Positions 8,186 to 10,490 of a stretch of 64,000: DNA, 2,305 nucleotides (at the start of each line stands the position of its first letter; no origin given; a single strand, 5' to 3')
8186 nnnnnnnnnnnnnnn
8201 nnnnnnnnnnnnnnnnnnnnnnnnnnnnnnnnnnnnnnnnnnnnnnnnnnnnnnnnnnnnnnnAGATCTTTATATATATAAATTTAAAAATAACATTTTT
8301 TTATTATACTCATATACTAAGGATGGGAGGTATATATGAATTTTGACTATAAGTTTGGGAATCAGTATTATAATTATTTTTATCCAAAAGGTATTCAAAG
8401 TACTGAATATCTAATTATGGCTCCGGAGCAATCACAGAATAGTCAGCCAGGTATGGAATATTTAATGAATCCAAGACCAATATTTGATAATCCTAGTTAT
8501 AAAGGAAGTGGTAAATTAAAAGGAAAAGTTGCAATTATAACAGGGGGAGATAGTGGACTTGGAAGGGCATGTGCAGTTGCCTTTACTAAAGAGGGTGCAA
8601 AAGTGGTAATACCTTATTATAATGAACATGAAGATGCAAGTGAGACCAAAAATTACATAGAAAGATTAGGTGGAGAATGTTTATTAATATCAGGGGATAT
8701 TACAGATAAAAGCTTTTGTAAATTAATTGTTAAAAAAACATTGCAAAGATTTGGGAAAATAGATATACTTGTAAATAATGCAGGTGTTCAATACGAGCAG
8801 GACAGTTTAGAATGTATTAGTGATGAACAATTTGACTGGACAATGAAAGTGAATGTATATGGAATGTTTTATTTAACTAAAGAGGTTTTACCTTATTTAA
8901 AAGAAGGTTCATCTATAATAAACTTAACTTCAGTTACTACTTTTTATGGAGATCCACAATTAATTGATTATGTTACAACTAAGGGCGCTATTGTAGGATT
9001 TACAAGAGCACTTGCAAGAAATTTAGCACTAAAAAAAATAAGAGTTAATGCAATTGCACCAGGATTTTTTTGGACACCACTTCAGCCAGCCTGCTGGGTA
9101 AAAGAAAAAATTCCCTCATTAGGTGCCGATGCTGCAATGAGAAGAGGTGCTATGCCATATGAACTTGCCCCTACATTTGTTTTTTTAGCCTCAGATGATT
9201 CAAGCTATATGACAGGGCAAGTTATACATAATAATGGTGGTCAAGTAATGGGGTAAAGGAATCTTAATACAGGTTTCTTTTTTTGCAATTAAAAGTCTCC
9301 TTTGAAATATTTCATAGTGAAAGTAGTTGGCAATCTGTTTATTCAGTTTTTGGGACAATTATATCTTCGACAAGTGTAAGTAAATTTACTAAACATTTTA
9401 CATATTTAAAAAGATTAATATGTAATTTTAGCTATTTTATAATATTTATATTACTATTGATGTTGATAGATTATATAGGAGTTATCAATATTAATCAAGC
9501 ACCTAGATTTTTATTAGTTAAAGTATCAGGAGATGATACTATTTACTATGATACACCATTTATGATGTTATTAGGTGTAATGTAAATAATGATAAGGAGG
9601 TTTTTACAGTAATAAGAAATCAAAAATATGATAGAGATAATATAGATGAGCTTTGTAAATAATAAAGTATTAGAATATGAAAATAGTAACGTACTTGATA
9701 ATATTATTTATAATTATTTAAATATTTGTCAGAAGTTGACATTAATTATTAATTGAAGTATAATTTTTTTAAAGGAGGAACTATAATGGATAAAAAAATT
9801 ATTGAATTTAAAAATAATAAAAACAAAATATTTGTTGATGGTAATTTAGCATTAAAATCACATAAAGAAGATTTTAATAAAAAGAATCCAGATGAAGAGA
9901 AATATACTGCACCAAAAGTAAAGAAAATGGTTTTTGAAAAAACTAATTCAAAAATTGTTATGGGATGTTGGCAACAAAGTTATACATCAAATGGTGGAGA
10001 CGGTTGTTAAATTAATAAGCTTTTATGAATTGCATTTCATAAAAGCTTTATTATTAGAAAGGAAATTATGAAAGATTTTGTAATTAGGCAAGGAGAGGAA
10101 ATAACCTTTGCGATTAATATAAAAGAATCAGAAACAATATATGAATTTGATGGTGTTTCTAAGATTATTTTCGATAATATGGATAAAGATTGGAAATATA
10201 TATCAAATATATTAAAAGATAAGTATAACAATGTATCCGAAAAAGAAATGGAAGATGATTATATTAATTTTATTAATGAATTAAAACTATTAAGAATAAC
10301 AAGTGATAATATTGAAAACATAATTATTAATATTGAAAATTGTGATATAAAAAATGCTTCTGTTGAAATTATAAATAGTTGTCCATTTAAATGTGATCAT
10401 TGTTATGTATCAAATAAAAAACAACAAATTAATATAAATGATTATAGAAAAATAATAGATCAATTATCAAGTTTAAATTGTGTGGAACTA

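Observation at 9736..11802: Compact radical-SAM/SPASM RiPP-like operon: precursor + RRE-rSAM maturase + GNAT-like partner, with no exporter or protease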

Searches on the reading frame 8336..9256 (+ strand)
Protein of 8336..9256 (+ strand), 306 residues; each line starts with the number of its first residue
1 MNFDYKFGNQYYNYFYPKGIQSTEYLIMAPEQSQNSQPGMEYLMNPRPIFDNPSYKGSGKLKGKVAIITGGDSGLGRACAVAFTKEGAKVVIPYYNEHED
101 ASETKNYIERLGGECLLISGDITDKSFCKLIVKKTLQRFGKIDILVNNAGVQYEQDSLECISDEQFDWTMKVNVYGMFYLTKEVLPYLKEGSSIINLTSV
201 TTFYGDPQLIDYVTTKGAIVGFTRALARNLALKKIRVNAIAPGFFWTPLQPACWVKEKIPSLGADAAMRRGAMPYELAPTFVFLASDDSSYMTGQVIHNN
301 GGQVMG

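Call 63: search_protein_families(library=pfam, proteins=[window:8336-9256:+], max_evalue=0.00001)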
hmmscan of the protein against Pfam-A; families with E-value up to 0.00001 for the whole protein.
window:8336-9256:+ (306 aa): 4 families
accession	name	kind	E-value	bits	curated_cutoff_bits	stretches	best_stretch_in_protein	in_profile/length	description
PF13561.12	adh_short_C2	-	5.2e-58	196.9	27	1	72-302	5-234/236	Enoyl-(Acyl carrier protein) reductase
PF00106.31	adh_short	-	5.2e-51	173.3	26.6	1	64-251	1-188/195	short chain dehydrogenase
PF08659.16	KR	-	6.3e-11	43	22.6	1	67-226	4-163/180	KR domain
PF23441.1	SDR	-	1.4e-07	31.6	27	1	117-249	65-198/258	SDR-like rossmann domain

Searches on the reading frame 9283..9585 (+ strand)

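Call 3: search_protein_families(library=pfam, proteins=[window:9283-9585:+], max_evalue=1)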
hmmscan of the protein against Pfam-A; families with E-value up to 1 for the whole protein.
window:9283-9585:+ (100 aa): 1 family
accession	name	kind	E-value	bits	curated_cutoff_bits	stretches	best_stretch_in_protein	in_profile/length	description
PF13295.11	DUF4077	-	0.0075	16.6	25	1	26-80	51-104/172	Domain of unknown function (DUF4077)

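Call 4: search_protein_families(library=ncbifam, proteins=[window:9283-9585:+], max_evalue=1)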
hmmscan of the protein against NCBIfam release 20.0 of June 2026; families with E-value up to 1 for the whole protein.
window:9283-9585:+ (100 aa): 0 families

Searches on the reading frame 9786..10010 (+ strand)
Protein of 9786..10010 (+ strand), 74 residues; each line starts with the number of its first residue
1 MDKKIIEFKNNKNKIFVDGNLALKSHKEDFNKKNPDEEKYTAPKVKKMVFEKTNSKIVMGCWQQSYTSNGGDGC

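Call 3: search_protein_families(library=pfam, proteins=[window:9786-10010:+], max_evalue=1)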
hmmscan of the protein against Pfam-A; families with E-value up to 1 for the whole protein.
window:9786-10010:+ (74 aa): 1 family
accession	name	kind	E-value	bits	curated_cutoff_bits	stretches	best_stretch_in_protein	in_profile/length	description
PF18491.7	SRA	-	0.088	13.2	30.2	1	12-57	65-110/145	SET and RING associated domain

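Call 4: search_protein_families(library=ncbifam, proteins=[window:9786-10010:+], max_evalue=1)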
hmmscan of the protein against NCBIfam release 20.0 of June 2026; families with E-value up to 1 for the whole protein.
window:9786-10010:+ (74 aa): 0 families

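Call 17: find_homologous_proteins(query=window:9786-10010:+, max_evalue=10)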
Query window:9786-10010:+ (74 aa): 1 proteins with E <= 10 among 1 candidates.
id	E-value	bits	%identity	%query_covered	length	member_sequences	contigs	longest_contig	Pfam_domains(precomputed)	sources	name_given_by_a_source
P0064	4.9e-43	162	100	100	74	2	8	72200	-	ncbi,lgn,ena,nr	ncbi:MAG: hypothetical protein J6J17_00430 [Bacilli bacterium]|nr:hypothetical protein [Bacilli bact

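Call 20: find_homologous_proteins(query=A2, max_evalue=1)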
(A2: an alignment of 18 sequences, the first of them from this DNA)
Query A2 (18 sequences) (74 aa, profile of the alignment): 25 proteins with E <= 1 among 144 candidates.
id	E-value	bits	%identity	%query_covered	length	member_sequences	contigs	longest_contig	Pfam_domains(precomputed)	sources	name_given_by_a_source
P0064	1.0e-20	91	100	100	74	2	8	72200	-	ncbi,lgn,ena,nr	ncbi:MAG: hypothetical protein J6J17_00430 [Bacilli bacterium]|nr:hypothetical protein [Bacilli bact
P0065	9.2e-19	85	58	96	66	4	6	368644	-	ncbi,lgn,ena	-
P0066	3.7e-17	80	37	89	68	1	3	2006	-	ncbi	-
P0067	3.9e-17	80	56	95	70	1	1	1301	-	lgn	-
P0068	1.4e-16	78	38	95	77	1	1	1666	-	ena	-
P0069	3.9e-16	77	38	99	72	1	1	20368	-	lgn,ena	-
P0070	1.3e-15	75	46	61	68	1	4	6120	-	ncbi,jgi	jgi:hypothetical protein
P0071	1.5e-15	75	36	97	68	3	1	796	-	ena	-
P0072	1.3e-14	72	34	95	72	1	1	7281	-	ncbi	-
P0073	4.5e-14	70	41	78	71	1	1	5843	-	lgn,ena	-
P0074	1.1e-13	69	38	89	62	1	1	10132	-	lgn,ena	-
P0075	2.0e-13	68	38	96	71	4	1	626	-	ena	-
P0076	6.3e-13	66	41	80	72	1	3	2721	-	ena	-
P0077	1.9e-12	65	32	78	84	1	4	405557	-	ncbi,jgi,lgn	jgi:hypothetical protein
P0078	3.0e-12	64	34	100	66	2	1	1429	-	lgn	-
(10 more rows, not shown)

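Call 30: search_protein_representatives(alignment_id=A3)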
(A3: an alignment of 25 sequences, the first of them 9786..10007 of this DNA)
Query: 25 sequences, 67 profile positions. Proteins with E-value up to 0.001 (for the whole library): 39; up to 1e-10: 25; up to 1e-30: 0. The best 39 are listed.
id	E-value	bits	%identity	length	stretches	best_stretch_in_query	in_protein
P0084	5.0e-22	93.8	-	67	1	1-67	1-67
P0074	5.8e-21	90.4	-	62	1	7-67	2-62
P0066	3.2e-20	88.0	-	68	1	1-67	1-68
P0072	1.1e-18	83.1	-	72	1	4-67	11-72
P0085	1.3e-18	82.8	-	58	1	6-67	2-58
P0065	4.1e-16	74.9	-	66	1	1-67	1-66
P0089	3.0e-15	72.1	-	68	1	1-67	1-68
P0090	6.5e-15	71.0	-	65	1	1-67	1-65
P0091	8.1e-15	70.7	-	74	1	8-67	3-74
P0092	4.8e-14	68.3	-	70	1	1-67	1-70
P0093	5.3e-14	68.1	-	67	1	14-67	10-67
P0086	2.8e-13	65.8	-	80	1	7-67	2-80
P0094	5.7e-13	64.8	-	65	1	6-67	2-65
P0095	8.4e-13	64.3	-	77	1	3-67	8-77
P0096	8.6e-13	64.2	-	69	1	1-67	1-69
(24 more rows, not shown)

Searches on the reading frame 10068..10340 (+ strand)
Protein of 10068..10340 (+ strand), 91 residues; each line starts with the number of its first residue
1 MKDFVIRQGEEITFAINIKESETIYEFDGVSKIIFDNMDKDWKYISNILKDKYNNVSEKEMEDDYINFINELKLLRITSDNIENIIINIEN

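Call 51: search_protein_families(library=pfam, proteins=[window:10068-10340:+], max_evalue=0.1)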
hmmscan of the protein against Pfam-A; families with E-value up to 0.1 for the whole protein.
window:10068-10340:+ (91 aa): 1 family
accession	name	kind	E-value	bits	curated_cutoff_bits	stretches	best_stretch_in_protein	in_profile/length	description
PF05402.18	PqqD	-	0.00083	20.1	23.4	1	21-73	9-62/67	Coenzyme PQQ synthesis protein D (PqqD)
